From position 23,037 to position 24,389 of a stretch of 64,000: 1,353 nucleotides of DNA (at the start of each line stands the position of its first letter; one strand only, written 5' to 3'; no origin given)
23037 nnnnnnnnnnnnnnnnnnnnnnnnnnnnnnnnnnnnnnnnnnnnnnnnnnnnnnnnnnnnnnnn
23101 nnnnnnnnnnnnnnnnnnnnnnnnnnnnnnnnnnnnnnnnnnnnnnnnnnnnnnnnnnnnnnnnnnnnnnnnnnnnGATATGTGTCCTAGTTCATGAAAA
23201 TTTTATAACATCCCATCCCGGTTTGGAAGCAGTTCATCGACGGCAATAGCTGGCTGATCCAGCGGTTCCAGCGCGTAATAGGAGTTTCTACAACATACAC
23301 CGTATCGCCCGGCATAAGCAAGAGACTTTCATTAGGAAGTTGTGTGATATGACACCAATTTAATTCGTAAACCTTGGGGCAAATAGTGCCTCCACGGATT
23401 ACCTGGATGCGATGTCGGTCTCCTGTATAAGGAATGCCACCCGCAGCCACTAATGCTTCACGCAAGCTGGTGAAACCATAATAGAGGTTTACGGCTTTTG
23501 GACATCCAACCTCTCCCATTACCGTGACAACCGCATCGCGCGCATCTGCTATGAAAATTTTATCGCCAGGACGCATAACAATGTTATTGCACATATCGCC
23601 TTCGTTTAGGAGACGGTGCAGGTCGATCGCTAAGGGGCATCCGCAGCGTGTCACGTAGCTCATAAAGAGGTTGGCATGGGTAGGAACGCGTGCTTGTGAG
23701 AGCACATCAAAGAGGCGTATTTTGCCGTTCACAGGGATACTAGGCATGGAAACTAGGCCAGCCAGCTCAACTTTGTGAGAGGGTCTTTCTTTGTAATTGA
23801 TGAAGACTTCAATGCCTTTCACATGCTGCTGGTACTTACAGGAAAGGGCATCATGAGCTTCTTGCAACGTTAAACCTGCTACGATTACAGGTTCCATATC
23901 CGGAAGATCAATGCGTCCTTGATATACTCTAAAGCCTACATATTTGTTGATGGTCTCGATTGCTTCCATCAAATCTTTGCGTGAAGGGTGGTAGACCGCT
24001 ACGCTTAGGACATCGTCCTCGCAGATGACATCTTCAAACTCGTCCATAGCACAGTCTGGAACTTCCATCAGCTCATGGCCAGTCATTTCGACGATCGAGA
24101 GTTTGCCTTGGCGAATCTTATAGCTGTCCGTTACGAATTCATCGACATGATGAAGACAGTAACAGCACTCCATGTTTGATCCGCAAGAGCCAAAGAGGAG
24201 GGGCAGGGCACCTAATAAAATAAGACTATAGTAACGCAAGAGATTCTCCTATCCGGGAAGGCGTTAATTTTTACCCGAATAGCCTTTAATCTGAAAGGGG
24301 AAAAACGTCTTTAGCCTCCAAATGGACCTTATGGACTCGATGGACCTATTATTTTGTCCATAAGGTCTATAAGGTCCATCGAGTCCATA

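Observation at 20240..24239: Wza/Wzc-like export pair with a fully degenerate kinase domain, inserted between pbp2 and the suf operon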

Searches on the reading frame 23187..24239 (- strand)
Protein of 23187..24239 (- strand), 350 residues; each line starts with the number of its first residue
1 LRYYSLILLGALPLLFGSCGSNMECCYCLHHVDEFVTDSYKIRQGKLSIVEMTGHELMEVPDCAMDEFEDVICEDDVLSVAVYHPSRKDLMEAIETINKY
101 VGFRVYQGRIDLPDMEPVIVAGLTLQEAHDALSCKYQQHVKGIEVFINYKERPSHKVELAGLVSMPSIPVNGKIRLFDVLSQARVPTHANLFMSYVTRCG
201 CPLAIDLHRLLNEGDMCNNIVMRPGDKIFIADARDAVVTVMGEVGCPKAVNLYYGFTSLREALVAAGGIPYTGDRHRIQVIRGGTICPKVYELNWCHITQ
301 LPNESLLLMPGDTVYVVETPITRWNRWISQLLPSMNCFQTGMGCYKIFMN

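Call 5: search_protein_families(library=pfam, proteins=[window:23187-24239:-], max_evalue=1)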
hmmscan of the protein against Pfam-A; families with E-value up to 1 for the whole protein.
window:23187-24239:- (350 aa): 4 families
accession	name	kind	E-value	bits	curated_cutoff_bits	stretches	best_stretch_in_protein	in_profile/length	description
PF22461.2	SLBB_2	-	1.7e-11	44.5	27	1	238-316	3-79/79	SLBB domain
PF18412.6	Wza_C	-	2.9e-08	33.8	25.8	1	319-340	1-22/30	Outer-membrane lipoprotein Wza C-terminal domain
PF02563.21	Poly_export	-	2.3e-07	31.3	28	1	71-148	8-75/77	Polysaccharide biosynthesis/export protein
PF10531.15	SLBB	-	5.7e-07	29.7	27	1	237-288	1-53/55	SLBB domain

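Call 6: search_protein_families(library=ncbifam, proteins=[window:23187-24239:-], max_evalue=1)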
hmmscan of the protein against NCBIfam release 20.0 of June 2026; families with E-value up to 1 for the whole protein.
window:23187-24239:- (350 aa): 4 families
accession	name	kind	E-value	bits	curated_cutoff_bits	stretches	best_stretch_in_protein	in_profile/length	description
NF011658.0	PRK15078.1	subfamily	1.8e-25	89.5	333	1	63-339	78-367/380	polysaccharide export protein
TIGR03027.2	pepcterm_export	equivalog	1.1e-12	48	180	2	107-232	30-166/169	XrtA/PEP-CTERM system exopolysaccharide export protein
TIGR03028.1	EpsE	equivalog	1.3e-12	47.6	262.65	1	107-282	29-208/239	polysaccharide export protein EpsE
NF041843.1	EpsY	equivalog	0.0029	16.9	320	1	219-314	111-208/211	exopolysaccharide export protein EpsY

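Call 12: find_homologous_proteins(query=window:23187-24239:-)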
Query window:23187-24239:- (350 aa): 1489 proteins with E <= 0.001 among 4386 candidates; the best 120 are listed.
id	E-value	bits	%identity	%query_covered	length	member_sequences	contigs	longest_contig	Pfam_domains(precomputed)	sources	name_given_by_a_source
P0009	1.4e-237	806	98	100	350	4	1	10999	PF10531.16,PF02563.22,PF22461.3,PF18412.7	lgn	-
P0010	7.2e-212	721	88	100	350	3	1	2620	PF10531.16,PF02563.22,PF22461.3,PF18412.7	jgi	jgi:polysaccharide export outer membrane protein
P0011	3.0e-193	660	85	93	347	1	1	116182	PF10531.16,PF02563.22,PF22461.3,PF18412.7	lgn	-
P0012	3.1e-182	623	79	96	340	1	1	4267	PF02563.22,PF22461.3,PF18412.7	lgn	-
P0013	3.0e-174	597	75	95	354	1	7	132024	PF02563.22,PF22461.3,PF18412.7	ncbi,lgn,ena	-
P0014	1.0e-173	595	77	95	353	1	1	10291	PF02563.22,PF22461.3,PF18412.7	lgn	-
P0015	2.5e-171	588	77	96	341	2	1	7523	PF10531.16,PF02563.22,PF22461.3,PF18412.7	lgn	-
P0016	4.7e-170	583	73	96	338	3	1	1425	PF02563.22,PF22461.3,PF18412.7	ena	-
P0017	2.7e-162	558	72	97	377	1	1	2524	PF22461.3,PF18412.7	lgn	-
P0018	2.0e-154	532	68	96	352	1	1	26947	PF02563.22,PF22461.3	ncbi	-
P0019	1.5e-148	513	64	97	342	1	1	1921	PF02563.22,PF22461.3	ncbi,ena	-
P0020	5.9e-140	484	62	99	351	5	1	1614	PF02563.22,PF22461.3,PF18412.7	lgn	-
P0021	1.7e-139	483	63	98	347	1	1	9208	PF02563.22,PF22461.3,PF18412.7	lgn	-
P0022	1.6e-138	480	63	93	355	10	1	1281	PF02563.22,PF22461.3,PF18412.7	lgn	-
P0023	7.6e-137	474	63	95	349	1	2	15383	PF10531.16,PF02563.22,PF22461.3,PF18412.7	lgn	-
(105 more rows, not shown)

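Call 14: find_related_loci(query=A2, collection=genome_contigs, flank=8000)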
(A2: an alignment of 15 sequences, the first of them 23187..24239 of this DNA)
Query A2 (350 aa) in genome_contigs; peptide patterns used: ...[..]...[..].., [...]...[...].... (x = any residue, [..] = any of these).
149 stretches matched a pattern; 122 encode a relative of the query (tblastn E <= 1e-3); the best 80 are kept; 80 distinct loci.
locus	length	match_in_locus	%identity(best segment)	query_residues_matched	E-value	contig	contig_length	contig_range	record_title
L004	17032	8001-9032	76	5-348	2e-175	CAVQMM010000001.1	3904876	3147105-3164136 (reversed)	MAG: uncultured Chlamydiae bacterium isolate MFD00082.bin.1.18 genome assembly, contig: contig_1137, whole genome shotgu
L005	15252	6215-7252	71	3-348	2e-173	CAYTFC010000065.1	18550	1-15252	MAG TPA_asm: uncultured bacterium isolate SRP062349_co2_74 genome assembly, contig: NODE_1627_length_18550_cov_64.889376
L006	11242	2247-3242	75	17-348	7e-173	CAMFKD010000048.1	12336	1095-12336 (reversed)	MAG: uncultured Chlamydiae bacterium isolate SRR12456166_bin.10_metaWRAP_v1.3_MAG genome assembly, contig: ERZ12289973.1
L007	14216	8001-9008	68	14-349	1e-156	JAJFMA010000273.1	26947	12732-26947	MAG: Chlamydiae bacterium isolate OFTM375 OFTM375_272, whole genome shotgun sequence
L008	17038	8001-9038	61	4-347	2e-140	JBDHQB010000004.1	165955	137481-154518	MAG: Parachlamydiaceae bacterium isolate AS-MESO-OLR.10 NODE_166_length_165955_cov_11.993079, whole genome shotgun seque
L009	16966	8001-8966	63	27-347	1e-138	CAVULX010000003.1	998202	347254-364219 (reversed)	MAG: uncultured Parachlamydiaceae bacterium isolate MFD06435.bin.2.181 genome assembly, contig: contig_46148, whole geno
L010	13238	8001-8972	64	25-347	4e-138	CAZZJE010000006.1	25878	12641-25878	MAG TPA_asm: uncultured bacterium isolate SRP287051_co2_149 genome assembly, contig: NODE_3856_length_25878_cov_6.056849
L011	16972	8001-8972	62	25-347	1e-137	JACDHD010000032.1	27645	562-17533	MAG: Parachlamydiaceae bacterium isolate MGR_bin429 SD2909_NODE_245_length_27645_cov_2.327676, whole genome shotgun sequ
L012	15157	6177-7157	61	24-350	7e-136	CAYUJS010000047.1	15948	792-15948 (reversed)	MAG TPA_asm: uncultured bacterium isolate SRP287051_co2_68 genome assembly, contig: NODE_6762_length_15948_cov_7.272447,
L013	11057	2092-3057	61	27-347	3e-135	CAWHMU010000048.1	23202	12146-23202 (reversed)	MAG: uncultured Chlamydiae bacterium isolate MFD02832.bin.3.201 genome assembly, contig: contig_9137, whole genome shotg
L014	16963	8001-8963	63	27-346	4e-135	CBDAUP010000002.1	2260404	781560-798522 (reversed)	MAG: Parachlamydiaceae bacterium isolate 80808b01-bdcd-45dd-a412-a3e3b2eb81fe genome assembly, contig: contig_2, whole g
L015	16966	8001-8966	61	27-347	4e-134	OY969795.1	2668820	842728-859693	MAG: uncultured Parachlamydiaceae bacterium isolate MFD05502.bin.c.3 genome assembly, chromosome: 1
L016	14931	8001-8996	60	18-350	8e-133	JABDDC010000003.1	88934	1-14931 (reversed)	MAG: Chlamydiae bacterium isolate BWMinControl_Nextera34_MAG1 3300020853.a:Ga0207010_1005, whole genome shotgun sequence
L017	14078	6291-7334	58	2-350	1e-132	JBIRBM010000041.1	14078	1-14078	MAG: Parachlamydiaceae bacterium isolate WGG20204 k141_4195271_length_14078_SRR21875704, whole genome shotgun sequence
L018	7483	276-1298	59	8-347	9e-133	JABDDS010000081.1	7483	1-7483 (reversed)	MAG: Chlamydiae bacterium isolate BWMinHeated_Nextera45_MAG1 3300020889.a:Ga0207113_1233, whole genome shotgun sequence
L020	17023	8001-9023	58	11-350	6e-132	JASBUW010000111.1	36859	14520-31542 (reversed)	MAG: Parachlamydiaceae bacterium isolate BWSM_84 k141_1858116, whole genome shotgun sequence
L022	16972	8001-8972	61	27-350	1e-131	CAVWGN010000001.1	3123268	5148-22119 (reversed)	MAG: uncultured Chlamydiae bacterium isolate MFD04580.bin.1.87 genome assembly, contig: contig_17084, whole genome shotg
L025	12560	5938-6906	62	27-349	8e-132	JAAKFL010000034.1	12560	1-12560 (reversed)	MAG: Chlamydiae bacterium isolate K940_chlam_3 K940chlam3_34, whole genome shotgun sequence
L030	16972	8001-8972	61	27-350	4e-133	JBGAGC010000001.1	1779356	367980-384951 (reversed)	MAG: Parachlamydiaceae bacterium isolate MAG_MBR_H125.37 MBRH125-37_opera_contig_5, whole genome shotgun sequence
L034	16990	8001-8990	59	18-347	5e-130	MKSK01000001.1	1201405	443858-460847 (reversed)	MAG: Chlamydiales bacterium 38-26 SCNpilot_expt_500_p_scaffold_0, whole genome shotgun sequence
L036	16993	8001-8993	59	25-350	1e-129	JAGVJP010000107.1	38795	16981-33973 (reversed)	MAG: Parachlamydiales bacterium isolate SW_11 c_000000028248, whole genome shotgun sequence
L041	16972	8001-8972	61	27-350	6e-129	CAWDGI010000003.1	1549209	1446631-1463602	MAG: Parachlamydiales bacterium isolate MFD06092.bin.2.154 genome assembly, contig: contig_18635, whole genome shotgun s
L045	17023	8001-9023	57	11-350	3e-127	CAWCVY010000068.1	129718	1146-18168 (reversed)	MAG: uncultured Chlamydiae bacterium isolate MFD01633.bin.3.44 genome assembly, contig: contig_92464, whole genome shotg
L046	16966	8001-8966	59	27-347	1e-126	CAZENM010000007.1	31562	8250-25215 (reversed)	MAG TPA_asm: uncultured bacterium isolate SRP302447_co1_145 genome assembly, contig: NODE_3898_length_31562_cov_5.637319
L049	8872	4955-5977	57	5-346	2e-126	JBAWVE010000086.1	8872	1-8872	MAG: Parachlamydiaceae bacterium isolate ELA003 MAG003_86, whole genome shotgun sequence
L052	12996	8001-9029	57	4-347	1e-126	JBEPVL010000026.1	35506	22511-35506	MAG: Chlamydiota bacterium isolate 22E.semibin_refined.032 NODE_996_length_35506_cov_47.385236, whole genome shotgun seq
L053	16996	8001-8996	58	19-348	1e-125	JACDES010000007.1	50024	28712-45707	MAG: Parachlamydiaceae bacterium isolate MGR_bin366 SD2903_NODE_45_length_50024_cov_3.252861, whole genome shotgun seque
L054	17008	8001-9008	56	12-347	2e-125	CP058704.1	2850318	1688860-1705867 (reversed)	MAG: Parachlamydiaceae bacterium isolate SSA5 chromosome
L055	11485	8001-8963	59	27-347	6e-125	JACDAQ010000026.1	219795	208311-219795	MAG: Candidatus Protochlamydia sp. isolate MGR_bin260 SD2897-2912_k127_3863209, whole genome shotgun sequence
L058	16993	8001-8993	57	18-347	1e-124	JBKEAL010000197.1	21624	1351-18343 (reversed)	MAG: Parachlamydiaceae bacterium isolate VLC_099 k121_9896631, whole genome shotgun sequence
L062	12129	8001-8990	56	25-349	3e-123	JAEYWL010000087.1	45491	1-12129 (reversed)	MAG: Verrucomicrobia bacterium isolate OH_CBlB_266 k127_3148339, whole genome shotgun sequence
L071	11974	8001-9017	54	12-348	3e-119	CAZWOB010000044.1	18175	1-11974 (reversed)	MAG TPA_asm: uncultured bacterium isolate binchicken_co334_43 genome assembly, contig: NODE_5310_length_18175_cov_12.787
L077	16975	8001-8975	53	25-348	4e-115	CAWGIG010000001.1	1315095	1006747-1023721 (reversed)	MAG: Waddliaceae bacterium isolate MFD09671.bin.1.120 genome assembly, contig: contig_35957, whole genome shotgun sequen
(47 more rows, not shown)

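Call 36: search_protein_families(library=pfam, proteins=[L030:4749-6035:+, L025:3544-4539:+, L036:6121-7539:-, L054:5487-6791:-, L045:514-1428:+, L055:5062-6489:+, L077:4858-5805:+, L071:4060-4689:+, L011:821-1969:+, L041:11567-12502:+], max_evalue=0.001)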
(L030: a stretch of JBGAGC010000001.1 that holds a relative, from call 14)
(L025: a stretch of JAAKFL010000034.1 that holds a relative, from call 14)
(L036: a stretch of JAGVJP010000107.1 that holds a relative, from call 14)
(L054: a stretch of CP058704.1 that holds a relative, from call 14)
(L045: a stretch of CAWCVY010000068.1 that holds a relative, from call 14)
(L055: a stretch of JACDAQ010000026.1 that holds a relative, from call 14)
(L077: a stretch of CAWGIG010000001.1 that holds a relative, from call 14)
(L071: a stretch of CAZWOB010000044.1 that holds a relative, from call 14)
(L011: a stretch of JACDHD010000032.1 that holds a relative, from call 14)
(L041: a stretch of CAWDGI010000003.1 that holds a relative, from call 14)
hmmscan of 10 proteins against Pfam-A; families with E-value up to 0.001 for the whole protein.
L030:4749-6035:+ (428 aa): 3 families
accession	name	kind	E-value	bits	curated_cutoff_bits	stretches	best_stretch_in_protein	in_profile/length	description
PF00005.33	ABC_tran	-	2.2e-21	77.3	25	1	62-193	1-135/137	ABC transporter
PF14524.12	Wzt_C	-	0.00012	22.6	30.4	1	273-373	6-108/143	Wzt C-terminal domain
PF13304.12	AAA_21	-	0.00062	20.4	27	0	76-95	3-22/304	AAA domain, putative AbiEii toxin, Type IV TA system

L025:3544-4539:+ (331 aa): 2 families
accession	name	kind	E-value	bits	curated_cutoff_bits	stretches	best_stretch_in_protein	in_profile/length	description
PF13641.12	Glyco_tranf_2_3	-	3.9e-13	50.4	27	1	27-243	1-224/230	Glycosyltransferase like family 2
PF00535.33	Glycos_transf_2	-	1.3e-11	45.1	23.3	1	31-195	2-167/168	Glycosyl transferase family 2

L036:6121-7539:- (472 aa): 1 family
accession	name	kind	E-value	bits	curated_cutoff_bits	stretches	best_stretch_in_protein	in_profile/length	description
PF04932.20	Wzy_C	-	3.2e-05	24.2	31.7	1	234-397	1-149/149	O-Antigen ligase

L054:5487-6791:- (434 aa): 1 family
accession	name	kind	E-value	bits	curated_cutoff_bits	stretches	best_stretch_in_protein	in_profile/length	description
PF03222.19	Trp_Tyr_perm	-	1.3e-84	285.1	22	1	43-425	4-390/393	Tryptophan/tyrosine permease family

L045:514-1428:+ (304 aa): 1 family
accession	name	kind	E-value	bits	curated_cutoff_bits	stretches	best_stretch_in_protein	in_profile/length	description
PF01061.29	ABC2_membrane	-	4e-17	62.9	26.9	1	57-262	2-209/211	ABC-2 type transporter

L055:5062-6489:+ (475 aa): 3 families
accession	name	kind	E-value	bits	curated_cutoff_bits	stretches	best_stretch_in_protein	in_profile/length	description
PF13635.12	DUF4143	-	7.8e-33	113.9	28.1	1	238-392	1-159/160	Domain of unknown function (DUF4143)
PF13173.12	AAA_14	-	6.6e-27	94.5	27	1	31-162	2-129/129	AAA domain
PF13191.12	AAA_16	-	9.7e-05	23.4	32.6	0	19-88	13-95/167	AAA ATPase domain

L077:4858-5805:+ (315 aa): 1 family
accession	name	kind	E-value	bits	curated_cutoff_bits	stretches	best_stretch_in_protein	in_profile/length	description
PF01370.27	Epimerase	-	5.3e-12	46.1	20.9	1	3-226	1-227/240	NAD dependent epimerase/dehydratase family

L071:4060-4689:+ (209 aa): 1 family
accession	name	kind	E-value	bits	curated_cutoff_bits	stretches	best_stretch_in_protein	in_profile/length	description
PF00908.23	dTDP_sugar_isom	-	3.2e-66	222.6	27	1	32-200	2-166/168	dTDP-4-dehydrorhamnose 3,5-epimerase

L011:821-1969:+ (382 aa): 1 family
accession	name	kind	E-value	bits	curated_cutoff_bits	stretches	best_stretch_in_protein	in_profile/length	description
PF04085.20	MreC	-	4.2e-22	78.9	28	2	128-200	1-66/147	Rod shape-determining protein MreC, barrel core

L041:11567-12502:+ (311 aa): 3 families
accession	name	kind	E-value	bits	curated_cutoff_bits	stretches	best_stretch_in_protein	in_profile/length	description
PF00535.33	Glycos_transf_2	-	1.5e-15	58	23.3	1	39-142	2-107/168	Glycosyl transferase family 2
PF13641.12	Glyco_tranf_2_3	-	1.5e-07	32.1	27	1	196-263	151-213/230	Glycosyltransferase like family 2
PF13632.12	Glyco_trans_2_3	-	1.5e-07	31.9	27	1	117-256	1-118/198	Glycosyl transferase family group 2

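Call 42: search_protein_families(library=pfam, proteins=[L030:2134-3474:-, L030:12054-13016:-, L025:1264-2127:+, L071:3078-4187:+, L009:6935-7789:-, L034:3299-4492:+, L016:4930-7644:-, L077:6712-7836:+, L025:10288-12300:+, L016:2659-3648:-], max_evalue=0.001)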
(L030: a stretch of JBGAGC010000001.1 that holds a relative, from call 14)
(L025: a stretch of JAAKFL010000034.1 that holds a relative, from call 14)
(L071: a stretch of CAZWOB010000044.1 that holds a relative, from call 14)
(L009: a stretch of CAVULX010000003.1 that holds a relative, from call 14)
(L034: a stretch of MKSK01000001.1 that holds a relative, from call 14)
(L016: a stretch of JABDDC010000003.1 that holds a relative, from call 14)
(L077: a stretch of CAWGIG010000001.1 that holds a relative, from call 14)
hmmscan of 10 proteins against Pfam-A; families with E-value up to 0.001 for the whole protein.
L030:2134-3474:- (446 aa): 2 families
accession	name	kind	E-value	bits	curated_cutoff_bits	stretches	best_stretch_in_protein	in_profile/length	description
PF18095.7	PAS_12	-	1.9e-63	213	22.6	1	295-445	3-153/153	UPF0242 C-terminal PAS-like domain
PF06785.16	UPF0242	-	9.1e-62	209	33.5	1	10-235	1-194/194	Uncharacterised protein family (UPF0242) N-terminus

L030:12054-13016:- (320 aa): 3 families
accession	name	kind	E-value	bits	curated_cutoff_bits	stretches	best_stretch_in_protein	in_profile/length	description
PF00535.33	Glycos_transf_2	-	3.6e-23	82.8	23.3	1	10-148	2-132/168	Glycosyl transferase family 2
PF13641.12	Glyco_tranf_2_3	-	4.5e-07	30.6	27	1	11-114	6-112/230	Glycosyltransferase like family 2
PF10111.15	Glyco_tranf_2_2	-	3e-06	27.4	27.3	1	16-127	10-121/276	Glycosyltransferase like family 2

L025:1264-2127:+ (287 aa): 2 families
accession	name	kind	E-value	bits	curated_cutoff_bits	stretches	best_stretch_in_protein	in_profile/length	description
PF00483.29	NTP_transferase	-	7.1e-20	72.1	21.2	1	15-237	4-218/245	Nucleotidyl transferase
PF12804.13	NTP_transf_3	-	4e-06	27.5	27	1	14-68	2-51/160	MobA-like NTP transferase domain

L071:3078-4187:+ (369 aa): 6 families
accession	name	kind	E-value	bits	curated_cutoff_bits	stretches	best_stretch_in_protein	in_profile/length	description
PF16363.11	GDP_Man_Dehyd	-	1.9e-35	123.4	27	1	20-329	1-331/332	GDP-mannose 4,6 dehydratase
PF01370.27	Epimerase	-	4.5e-34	118.4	20.9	1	19-253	1-231/240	NAD dependent epimerase/dehydratase family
PF02719.21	Polysacc_synt_2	-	2.5e-18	66.7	20.2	1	19-239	1-209/293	Polysaccharide biosynthesis protein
PF04321.23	RmlD_sub_bind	-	4.4e-10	39.5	27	1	18-179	2-140/287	RmlD substrate binding domain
PF01073.25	3Beta_HSD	-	4.3e-09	36.2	22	1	20-192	1-174/280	3-beta hydroxysteroid dehydrogenase/isomerase family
PF07993.18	NAD_binding_4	-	1.1e-08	35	20.1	1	87-199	88-209/258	Male sterility protein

L009:6935-7789:- (284 aa): 13 families
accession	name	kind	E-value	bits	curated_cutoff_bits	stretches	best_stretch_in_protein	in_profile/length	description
PF08241.18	Methyltransf_11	-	5.7e-25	88.2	21.2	1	68-166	1-95/95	Methyltransferase domain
PF13649.12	Methyltransf_25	-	3.3e-22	79.4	27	1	67-162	1-97/97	Methyltransferase domain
PF02353.26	CMAS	-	1.7e-21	77.2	27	1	6-180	7-178/273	Mycolic acid cyclopropane synthetase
PF13847.12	Methyltransf_31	-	7.2e-18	65.1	27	1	62-181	2-127/145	Methyltransferase domain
PF08242.18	Methyltransf_12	-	6.2e-16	59.4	30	1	68-164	1-98/98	Methyltransferase domain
PF13489.12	Methyltransf_23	-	7.5e-13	49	27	1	55-168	13-118/164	Methyltransferase domain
PF01209.24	Ubie_methyltran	-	8e-09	35.6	20.1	1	54-176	38-161/233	ubiE/COQ5 methyltransferase family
PF03141.22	Methyltransf_29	-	4.4e-07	29.3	23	1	55-178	109-228/506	Putative S-adenosyl-L-methionine-dependent methyltransferase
PF05175.20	MTS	-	2e-06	28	23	1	63-166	31-138/170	Methyltransferase small domain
PF08123.19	DOT1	-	2.5e-06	27.6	23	1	57-141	36-119/205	Histone methylation protein DOT1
PF05891.18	Methyltransf_PK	-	1.8e-05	24.9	27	1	58-192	50-179/218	AdoMet dependent proline di-methyltransferase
PF01728.25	FtsJ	-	0.00031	21.1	24.1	1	48-104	6-63/181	FtsJ-like methyltransferase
PF13679.12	Methyltransf_32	-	0.00049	20.5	27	1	57-126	19-93/143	Methyltransferase domain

L034:3299-4492:+ (397 aa): 1 family
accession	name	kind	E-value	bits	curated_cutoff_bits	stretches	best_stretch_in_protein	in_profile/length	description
PF00155.27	Aminotran_1_2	-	4.4e-81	273.3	19.7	1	29-390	2-361/361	Aminotransferase class I and II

L016:4930-7644:- (904 aa): 0 families

L077:6712-7836:+ (374 aa): 1 family
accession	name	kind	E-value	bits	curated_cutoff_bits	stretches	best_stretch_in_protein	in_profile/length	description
PF02661.23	Fic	-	2.7e-07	31.8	24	1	257-319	31-93/93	Fic/DOC family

L025:10288-12300:+ (670 aa): 2 families
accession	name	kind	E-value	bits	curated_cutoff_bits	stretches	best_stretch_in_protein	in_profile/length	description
PF17975.6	RNR_Alpha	-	9e-05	23.4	26.4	1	13-85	26-101/101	Ribonucleotide reductase alpha domain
PF21995.1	RNR-II_ins_dom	-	0.0001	22.9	27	1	169-234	36-107/107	B12-dependent ribonucleotide reductase, insertion domain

L016:2659-3648:- (329 aa): 1 family
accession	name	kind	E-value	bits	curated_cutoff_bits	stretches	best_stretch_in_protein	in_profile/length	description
PF01757.29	Acyl_transf_3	-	3.8e-33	115.4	31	1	4-311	2-325/326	Acyltransferase domain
